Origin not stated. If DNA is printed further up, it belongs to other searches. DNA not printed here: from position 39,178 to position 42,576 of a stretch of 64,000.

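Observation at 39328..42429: Stand-alone 1033-aa SF1 helicase fused to a Vsr/DUF559-type endonuclease: candidate single-protein nucleic-acid defence or surveillance enzyme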

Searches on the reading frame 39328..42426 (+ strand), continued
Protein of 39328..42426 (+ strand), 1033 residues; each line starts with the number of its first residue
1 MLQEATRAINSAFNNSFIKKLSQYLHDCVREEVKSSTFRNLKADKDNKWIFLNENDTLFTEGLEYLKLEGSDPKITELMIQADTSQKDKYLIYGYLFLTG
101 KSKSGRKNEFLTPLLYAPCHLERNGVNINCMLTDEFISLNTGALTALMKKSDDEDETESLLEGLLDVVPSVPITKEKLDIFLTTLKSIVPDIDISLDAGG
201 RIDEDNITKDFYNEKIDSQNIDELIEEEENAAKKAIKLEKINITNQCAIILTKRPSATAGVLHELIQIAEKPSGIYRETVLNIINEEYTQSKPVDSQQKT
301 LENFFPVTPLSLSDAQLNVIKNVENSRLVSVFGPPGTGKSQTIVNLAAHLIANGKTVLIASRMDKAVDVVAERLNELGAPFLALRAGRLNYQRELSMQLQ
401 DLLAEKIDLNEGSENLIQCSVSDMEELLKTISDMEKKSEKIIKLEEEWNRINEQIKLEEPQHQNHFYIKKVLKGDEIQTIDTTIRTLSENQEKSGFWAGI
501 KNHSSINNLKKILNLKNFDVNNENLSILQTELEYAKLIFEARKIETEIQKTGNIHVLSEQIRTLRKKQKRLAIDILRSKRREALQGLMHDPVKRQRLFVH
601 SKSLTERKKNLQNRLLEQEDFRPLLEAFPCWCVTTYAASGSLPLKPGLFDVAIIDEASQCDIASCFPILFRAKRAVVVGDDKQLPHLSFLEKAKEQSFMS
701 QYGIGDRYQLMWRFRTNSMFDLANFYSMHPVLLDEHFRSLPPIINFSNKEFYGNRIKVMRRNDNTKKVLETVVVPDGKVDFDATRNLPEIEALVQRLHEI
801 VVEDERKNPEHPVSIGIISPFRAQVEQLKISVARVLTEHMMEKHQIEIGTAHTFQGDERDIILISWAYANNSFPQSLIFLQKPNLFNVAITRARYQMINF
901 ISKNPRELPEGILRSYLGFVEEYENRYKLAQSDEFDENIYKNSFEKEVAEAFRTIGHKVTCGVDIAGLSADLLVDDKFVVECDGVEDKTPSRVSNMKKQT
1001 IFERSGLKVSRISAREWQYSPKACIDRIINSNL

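Call 59: find_encoding_contigs(protein=P0134, flank=8000, max_places=2)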
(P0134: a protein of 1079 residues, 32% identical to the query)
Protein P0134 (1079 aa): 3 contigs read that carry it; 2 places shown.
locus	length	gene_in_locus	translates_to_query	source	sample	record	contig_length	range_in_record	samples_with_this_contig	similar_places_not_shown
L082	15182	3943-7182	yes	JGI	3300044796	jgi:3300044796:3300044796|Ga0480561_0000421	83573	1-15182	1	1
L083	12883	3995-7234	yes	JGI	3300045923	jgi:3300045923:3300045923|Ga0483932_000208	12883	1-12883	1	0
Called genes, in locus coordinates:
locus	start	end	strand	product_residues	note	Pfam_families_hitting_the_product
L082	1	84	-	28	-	?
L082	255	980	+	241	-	-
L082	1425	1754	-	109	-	PF22296:bAvd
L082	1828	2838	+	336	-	PF00078:RVT_1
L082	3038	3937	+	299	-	PF02661:Fic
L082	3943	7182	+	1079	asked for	PF13086:AAA_11, PF13245:AAA_19 (faint), PF13604:AAA_30 (faint), PF01443:Viral_helicase1 (faint), PF13087:AAA_12, PF18741:MTES_1575, PF08373:RAP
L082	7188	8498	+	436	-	PF09903:DUF2130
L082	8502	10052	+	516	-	PF11074:DUF2779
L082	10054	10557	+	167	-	PF10881:DUF2726, PF18741:MTES_1575 (faint)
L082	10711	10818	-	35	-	-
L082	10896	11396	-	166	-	-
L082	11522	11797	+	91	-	-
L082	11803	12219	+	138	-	-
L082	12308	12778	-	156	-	PF10604:Polyketide_cyc2, PF08327:AHSA1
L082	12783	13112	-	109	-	PF01022:HTH_5, PF12840:HTH_20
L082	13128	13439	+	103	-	-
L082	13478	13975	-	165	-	-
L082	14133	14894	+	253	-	PF01978:TrmB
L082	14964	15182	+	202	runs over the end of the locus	-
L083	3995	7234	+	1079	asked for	PF13086:AAA_11, PF13245:AAA_19 (faint), PF13604:AAA_30 (faint), PF01443:Viral_helicase1 (faint), PF13087:AAA_12, PF18741:MTES_1575, PF08373:RAP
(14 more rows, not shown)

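Call 60: find_encoding_contigs(protein=P0127, flank=8000, max_places=1)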
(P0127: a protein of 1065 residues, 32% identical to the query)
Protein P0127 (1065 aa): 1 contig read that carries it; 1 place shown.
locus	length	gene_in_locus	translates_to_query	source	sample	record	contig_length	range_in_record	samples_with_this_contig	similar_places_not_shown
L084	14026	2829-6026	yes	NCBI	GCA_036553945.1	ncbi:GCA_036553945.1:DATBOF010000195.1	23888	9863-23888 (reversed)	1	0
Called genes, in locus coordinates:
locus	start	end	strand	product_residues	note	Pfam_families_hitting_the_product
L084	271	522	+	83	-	PF04255:DUF433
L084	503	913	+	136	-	PF18480:DUF5615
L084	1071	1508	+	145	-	-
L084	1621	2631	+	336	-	PF08100:Dimerisation, PF09339:HTH_IclR (weak), PF12802:MarR_2 (weak), PF00891:Methyltransf_2, PF13649:Methyltransf_25 (weak), PF08242:Methyltransf_12 (weak)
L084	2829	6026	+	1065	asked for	PF13086:AAA_11, PF13245:AAA_19 (faint), PF13604:AAA_30 (faint), PF13087:AAA_12, PF18741:MTES_1575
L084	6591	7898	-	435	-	PF13676:TIR_2, PF03781:FGE-sulfatase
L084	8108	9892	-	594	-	-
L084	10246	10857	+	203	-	PF01726:LexA_DNA_bind, PF00717:Peptidase_S24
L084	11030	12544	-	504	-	PF13428:TPR_14 (faint), PF13174:TPR_6 (faint), PF13414:TPR_11 (faint), PF13424:TPR_12, PF07719:TPR_2 (weak), PF13620:CarboxypepD_reg (weak)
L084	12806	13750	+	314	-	PF00248:Aldo_ket_red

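Call 61: find_encoding_contigs(protein=P0129, flank=8000, max_places=1)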
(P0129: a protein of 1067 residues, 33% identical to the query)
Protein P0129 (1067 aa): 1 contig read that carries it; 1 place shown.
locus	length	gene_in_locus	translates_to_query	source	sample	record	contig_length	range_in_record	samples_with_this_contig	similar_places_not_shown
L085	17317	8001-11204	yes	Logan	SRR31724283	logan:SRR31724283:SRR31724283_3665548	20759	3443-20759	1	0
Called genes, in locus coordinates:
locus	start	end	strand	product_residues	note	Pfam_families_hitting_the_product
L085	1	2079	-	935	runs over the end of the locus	PF01624:MutS_I, PF05188:MutS_II, PF05192:MutS_III, PF05190:MutS_IV, PF00488:MutS_V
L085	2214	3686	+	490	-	-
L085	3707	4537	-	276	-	PF14023:Bestrophin-like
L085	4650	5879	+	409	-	-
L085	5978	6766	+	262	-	-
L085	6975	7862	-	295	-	PF12705:PDDEXK_1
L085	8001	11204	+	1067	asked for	PF13245:AAA_19 (faint), PF01443:Viral_helicase1 (faint), PF13086:AAA_11, PF13604:AAA_30 (faint), PF13086:AAA_11, PF13087:AAA_12, PF04480:DUF559 (weak), PF18741:MTES_1575, +1 more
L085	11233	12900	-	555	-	-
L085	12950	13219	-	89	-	-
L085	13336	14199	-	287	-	PF13240:Zn_Ribbon_1 (weak), PF00089:Trypsin, PF13365:Trypsin_2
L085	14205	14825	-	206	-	PF13240:Zn_Ribbon_1, PF10754:DUF2569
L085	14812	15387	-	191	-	PF12773:DZR (weak), PF13240:Zn_Ribbon_1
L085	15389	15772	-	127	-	-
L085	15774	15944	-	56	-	PF12728:HTH_17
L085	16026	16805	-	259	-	PF13240:Zn_Ribbon_1 (weak), PF13248:Zn_ribbon_3 (weak)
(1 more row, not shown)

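Call 62: find_encoding_contigs(protein=P0140, flank=8000, max_places=2)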
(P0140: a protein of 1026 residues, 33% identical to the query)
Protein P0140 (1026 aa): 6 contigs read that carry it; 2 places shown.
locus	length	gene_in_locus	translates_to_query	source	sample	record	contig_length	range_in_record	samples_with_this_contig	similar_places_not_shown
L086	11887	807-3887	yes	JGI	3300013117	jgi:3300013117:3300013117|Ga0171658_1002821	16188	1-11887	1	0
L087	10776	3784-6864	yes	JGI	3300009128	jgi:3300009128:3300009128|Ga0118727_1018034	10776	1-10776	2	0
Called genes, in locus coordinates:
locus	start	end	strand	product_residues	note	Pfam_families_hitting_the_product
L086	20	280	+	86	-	PF15731:MqsA_antitoxin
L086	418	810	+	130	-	-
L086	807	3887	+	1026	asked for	PF13086:AAA_11, PF13604:AAA_30 (weak), PF01443:Viral_helicase1 (faint), PF13245:AAA_19 (faint), PF13087:AAA_12, PF18741:MTES_1575, PF08373:RAP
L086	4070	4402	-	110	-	-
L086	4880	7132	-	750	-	PF03648:Glyco_hydro_67N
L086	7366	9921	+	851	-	PF00912:Transgly, PF00905:Transpeptidase, PF06832:BiPBP_C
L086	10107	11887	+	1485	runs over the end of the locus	PF13229:Beta_helix, PF13385:Laminin_G_3, PF00963:Cohesin, PF13860:FlgD_ig (weak)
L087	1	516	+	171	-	?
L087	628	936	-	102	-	PF02311:AraC_binding (weak), PF07883:Cupin_2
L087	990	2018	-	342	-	-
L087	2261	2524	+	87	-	-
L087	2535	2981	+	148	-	PF13470:PIN_3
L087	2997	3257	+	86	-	PF15731:MqsA_antitoxin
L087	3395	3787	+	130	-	-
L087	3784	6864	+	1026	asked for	PF13086:AAA_11, PF13604:AAA_30 (weak), PF01443:Viral_helicase1 (faint), PF13245:AAA_19 (faint), PF13087:AAA_12, PF18741:MTES_1575, PF08373:RAP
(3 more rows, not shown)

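Call 80: search_protein_families(library=pfam, proteins=[L001:1291-1686:-, L002:6138-7352:-, L014:11586-13790:+, L002:11148-13229:+, L008:11140-11562:+, L006:4906-5238:+, L001:1783-2619:+, L007:4031-5752:-, L007:3343-3978:-, L073:6756-7886:-], max_evalue=0.00001)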
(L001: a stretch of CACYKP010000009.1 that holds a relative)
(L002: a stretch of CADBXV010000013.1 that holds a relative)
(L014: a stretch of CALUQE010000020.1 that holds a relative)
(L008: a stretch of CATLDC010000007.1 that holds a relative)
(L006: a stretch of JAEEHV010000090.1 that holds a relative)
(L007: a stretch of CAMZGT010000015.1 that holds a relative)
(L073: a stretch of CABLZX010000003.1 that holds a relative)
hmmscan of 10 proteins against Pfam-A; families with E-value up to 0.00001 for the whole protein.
L001:1291-1686:- (132 aa): 0 families

L002:6138-7352:- (405 aa): 2 families
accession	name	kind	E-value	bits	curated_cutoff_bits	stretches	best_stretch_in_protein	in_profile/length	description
PF01547.30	SBP_bac_1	-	9.6e-33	114.9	26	1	41-315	4-306/307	Bacterial extracellular solute-binding protein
PF13416.11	SBP_bac_8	-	4.7e-32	112.3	27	1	48-343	2-277/279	Bacterial extracellular solute-binding protein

L014:11586-13790:+ (735 aa): 6 families
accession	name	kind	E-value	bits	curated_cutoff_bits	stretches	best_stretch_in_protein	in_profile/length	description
PF17764.6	PriA_3primeBD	-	1e-21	77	22.7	1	6-104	2-96/96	3'DNA-binding domain (3'BD)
PF18074.6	PriA_C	-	1.4e-19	71.2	26.9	1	634-731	1-95/95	Primosomal protein N C-terminal domain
PF04851.21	ResIII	-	1.6e-16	61.1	22.5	1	196-360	3-163/164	Type III restriction enzyme, res subunit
PF00270.35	DEAD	-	8.1e-16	58.6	26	1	212-360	11-161/167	DEAD/DEAH box helicase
PF00271.37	Helicase_C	-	2.3e-11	44.4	23.5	1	498-589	33-108/110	Helicase conserved C-terminal domain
PF18319.7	Zn_ribbon_PriA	-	4.9e-09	36.4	26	1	447-471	1-25/27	PriA DNA helicase Cys-rich region (CRR) domain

L002:11148-13229:+ (694 aa): 6 families
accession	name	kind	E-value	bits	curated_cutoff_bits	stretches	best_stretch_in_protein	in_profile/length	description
PF05970.20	PIF1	-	1.9e-34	119.6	25.9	1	155-348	19-212/223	PIF1-like helicase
PF13604.12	AAA_30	-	2.4e-11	44.1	27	1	155-292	14-136/191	AAA domain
PF21530.3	Pif1_2B_dom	-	3.4e-10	39.9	23.9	1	434-470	9-45/47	DNA helicase Pif1, 2B domain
PF13245.12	AAA_19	-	2.1e-08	34.9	25.1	1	156-287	9-132/134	AAA domain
PF02689.20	Herpes_Helicase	-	3.1e-07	29.2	27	0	517-553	733-771/808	Helicase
PF12775.13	AAA_7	-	5.4e-06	26.5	25.8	0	128-194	2-69/181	P-loop containing dynein motor region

L008:11140-11562:+ (141 aa): 0 families

L006:4906-5238:+ (111 aa): 0 families

L001:1783-2619:+ (279 aa): 0 families

L007:4031-5752:- (574 aa): 3 families
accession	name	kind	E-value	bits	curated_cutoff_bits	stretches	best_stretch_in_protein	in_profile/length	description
PF05746.21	DALR_1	-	6.3e-32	110.6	22.3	1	436-574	1-117/117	DALR anticodon binding domain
PF00750.26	tRNA-synt_1d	-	3.9e-22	79.1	23.3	1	101-400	2-299/349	tRNA synthetases class I (R), catalytic domain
PF03485.21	Arg_tRNA_synt_N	-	2e-12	48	21.5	1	21-91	9-84/85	Arginyl tRNA synthetase N terminal domain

L007:3343-3978:- (212 aa): 1 family
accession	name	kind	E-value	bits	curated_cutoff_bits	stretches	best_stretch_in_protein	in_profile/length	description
PF00730.31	HhH-GPD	-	9.1e-25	87.5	26.2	1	40-173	2-107/108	HhH-GPD superfamily base excision DNA repair protein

L073:6756-7886:- (377 aa): 1 family
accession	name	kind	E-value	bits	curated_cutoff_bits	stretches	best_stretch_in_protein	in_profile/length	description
PF01743.26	PolyA_pol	-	2e-25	90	23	1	13-150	1-126/126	Poly A polymerase head domain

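Call 81: search_protein_families(library=padloc, proteins=[L082:7188-8495:+, L082:8502-10049:+, L082:10054-10554:+, L082:3038-3934:+], max_evalue=0.001)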
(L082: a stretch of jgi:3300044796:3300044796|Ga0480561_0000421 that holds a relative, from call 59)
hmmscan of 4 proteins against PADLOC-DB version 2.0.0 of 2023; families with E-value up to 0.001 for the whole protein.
L082:7188-8495:+ (436 aa): 1 family
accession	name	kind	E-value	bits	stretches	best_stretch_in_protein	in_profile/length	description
PDLC00647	ZorA3|ZorA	-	9.4e-05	19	1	24-383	316-570/780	MotA/ExbB/TolQ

L082:8502-10049:+ (516 aa): 0 families

L082:10054-10554:+ (167 aa): 0 families

L082:3038-3934:+ (299 aa): 11 families
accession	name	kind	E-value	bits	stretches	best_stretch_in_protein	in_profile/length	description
PDLC04836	PDC-S04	-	3.7e-38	129.1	1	28-233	17-226/244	-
PDLC04837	PDC-S04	-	1.2e-34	117.6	1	37-229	26-218/234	-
PDLC04840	PDC-S04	-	1.5e-32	111.2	1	41-219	16-200/227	-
PDLC03963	SoFic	-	7.8e-27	92.6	1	8-225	33-250/361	-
PDLC04839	PDC-S04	-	1.3e-17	62.2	1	55-234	16-201/205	-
PDLC04966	PDC-S24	-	2.7e-12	44.3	1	86-200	221-343/497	-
PDLC04838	PDC-S04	-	1.2e-08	33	1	55-235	21-202/209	-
PDLC04841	PDC-S04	-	6.4e-07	27.3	1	151-248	186-281/292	-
PDLC04842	PDC-S04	-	1.5e-06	26.1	1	150-248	87-183/202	-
PDLC01789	Cas6b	-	3.4e-05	22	1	195-245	128-178/240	-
PDLC04718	PDC-M59B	-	0.00023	19.4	0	154-211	47-107/159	-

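Call 85: search_dna_similar(query=window:39328-42426:+, collection=phages, mode=protein, max_rows=15, max_evalue=1e-8)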
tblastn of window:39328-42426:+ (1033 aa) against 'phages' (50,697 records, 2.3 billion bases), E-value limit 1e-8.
Records with a match: 8; places in all: 8; records where one place covers at least 80% of the query: 0.
Best place of each record, by identity: <60% 8.
By first word of the organism name: Bacteriophage 5; Staphylococcus 2; Salmonella 1.
By host as written in the record: - 5; Staphylococcus aureus 2; Salmonella enterica subsp. enterica serovar Kentucky 1.
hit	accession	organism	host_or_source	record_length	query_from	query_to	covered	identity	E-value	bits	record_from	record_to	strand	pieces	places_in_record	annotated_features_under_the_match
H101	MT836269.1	Bacteriophage sp.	human fecal samples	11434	584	1028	43%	23.2%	1e-13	82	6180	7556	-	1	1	record has no annotation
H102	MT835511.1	Bacteriophage sp.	human fecal samples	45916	616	900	28%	27.0%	1e-15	89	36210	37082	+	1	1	record has no annotation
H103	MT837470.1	Bacteriophage sp.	human fecal samples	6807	621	917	29%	25.3%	1e-10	72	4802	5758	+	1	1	record has no annotation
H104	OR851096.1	Salmonella phage S.Kent 1-2-1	Salmonella enterica subsp. enterica ...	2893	629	917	28%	25.7%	6e-12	76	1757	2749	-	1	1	record has no annotation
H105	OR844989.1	Staphylococcus phage SA 1306 Kay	Staphylococcus aureus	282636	619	894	27%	26.2%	9e-10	69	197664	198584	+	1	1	record has no annotation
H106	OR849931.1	Staphylococcus phage SA 1298 Kay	Staphylococcus aureus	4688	619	894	27%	26.2%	1e-9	69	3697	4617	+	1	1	record has no annotation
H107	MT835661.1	Bacteriophage sp.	human fecal samples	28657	618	894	27%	25.5%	1e-13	82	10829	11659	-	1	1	record has no annotation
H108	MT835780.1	Bacteriophage sp.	human fecal samples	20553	292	375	8%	37.6%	7e-9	66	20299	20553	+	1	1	record has no annotation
